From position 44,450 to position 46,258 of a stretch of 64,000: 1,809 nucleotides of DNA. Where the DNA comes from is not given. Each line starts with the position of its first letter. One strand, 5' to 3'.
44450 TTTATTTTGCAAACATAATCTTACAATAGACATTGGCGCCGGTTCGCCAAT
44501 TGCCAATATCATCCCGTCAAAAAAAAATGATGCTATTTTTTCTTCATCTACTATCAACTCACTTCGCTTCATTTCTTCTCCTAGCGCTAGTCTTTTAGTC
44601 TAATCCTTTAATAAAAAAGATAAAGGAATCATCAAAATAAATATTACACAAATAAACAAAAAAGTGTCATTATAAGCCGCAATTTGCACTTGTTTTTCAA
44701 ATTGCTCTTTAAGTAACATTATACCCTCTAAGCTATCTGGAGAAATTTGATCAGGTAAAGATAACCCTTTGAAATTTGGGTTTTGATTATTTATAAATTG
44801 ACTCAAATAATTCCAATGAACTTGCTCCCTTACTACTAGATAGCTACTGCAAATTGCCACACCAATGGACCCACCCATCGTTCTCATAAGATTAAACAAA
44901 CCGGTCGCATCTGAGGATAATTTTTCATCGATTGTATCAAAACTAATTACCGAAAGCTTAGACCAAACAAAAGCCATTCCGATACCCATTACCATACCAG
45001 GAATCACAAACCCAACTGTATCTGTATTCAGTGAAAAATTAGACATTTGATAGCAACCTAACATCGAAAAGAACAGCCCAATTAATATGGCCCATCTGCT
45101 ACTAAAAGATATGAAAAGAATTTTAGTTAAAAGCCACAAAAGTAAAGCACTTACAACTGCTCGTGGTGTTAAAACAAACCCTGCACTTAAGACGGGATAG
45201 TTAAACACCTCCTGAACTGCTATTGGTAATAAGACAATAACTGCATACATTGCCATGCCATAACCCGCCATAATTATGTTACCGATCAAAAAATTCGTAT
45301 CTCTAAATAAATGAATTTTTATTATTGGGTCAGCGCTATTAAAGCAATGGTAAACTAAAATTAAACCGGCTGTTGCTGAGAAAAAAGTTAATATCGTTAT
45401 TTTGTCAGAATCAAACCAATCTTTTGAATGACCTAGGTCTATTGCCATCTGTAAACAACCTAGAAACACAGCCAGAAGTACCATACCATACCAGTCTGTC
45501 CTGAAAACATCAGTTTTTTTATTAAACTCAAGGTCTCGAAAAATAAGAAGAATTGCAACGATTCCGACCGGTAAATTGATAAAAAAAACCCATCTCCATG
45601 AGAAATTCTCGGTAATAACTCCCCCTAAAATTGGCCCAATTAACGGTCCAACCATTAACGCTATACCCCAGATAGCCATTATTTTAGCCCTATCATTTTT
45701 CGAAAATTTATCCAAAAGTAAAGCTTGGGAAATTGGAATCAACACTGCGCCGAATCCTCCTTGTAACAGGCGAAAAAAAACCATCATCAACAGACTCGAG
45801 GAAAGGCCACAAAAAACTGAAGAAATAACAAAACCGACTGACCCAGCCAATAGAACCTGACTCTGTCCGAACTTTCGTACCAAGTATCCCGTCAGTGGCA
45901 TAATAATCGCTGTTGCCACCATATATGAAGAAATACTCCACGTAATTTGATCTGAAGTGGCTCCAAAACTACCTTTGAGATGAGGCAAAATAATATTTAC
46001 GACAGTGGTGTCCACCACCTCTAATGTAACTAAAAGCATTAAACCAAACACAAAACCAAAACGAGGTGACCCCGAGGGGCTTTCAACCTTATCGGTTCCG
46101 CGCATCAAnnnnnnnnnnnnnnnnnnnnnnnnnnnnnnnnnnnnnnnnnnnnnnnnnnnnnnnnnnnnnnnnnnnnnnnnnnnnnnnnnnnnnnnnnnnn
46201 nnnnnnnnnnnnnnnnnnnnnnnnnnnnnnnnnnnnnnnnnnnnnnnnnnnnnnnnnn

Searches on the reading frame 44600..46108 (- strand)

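Call 66: search_protein_families(library=pfam, proteins=[window:44600-46108:-], max_evalue=0.000001)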
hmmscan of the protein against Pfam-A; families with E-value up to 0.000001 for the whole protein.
window:44600-46108:- (502 aa): 2 families
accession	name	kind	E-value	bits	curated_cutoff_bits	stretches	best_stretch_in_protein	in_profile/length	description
PF07690.21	MFS_1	-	7e-53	180.2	33.4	1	23-416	1-346/347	Major Facilitator Superfamily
PF00083.30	Sugar_tr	-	5.4e-07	29.3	22.3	1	36-190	29-189/452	Sugar (and other) transporter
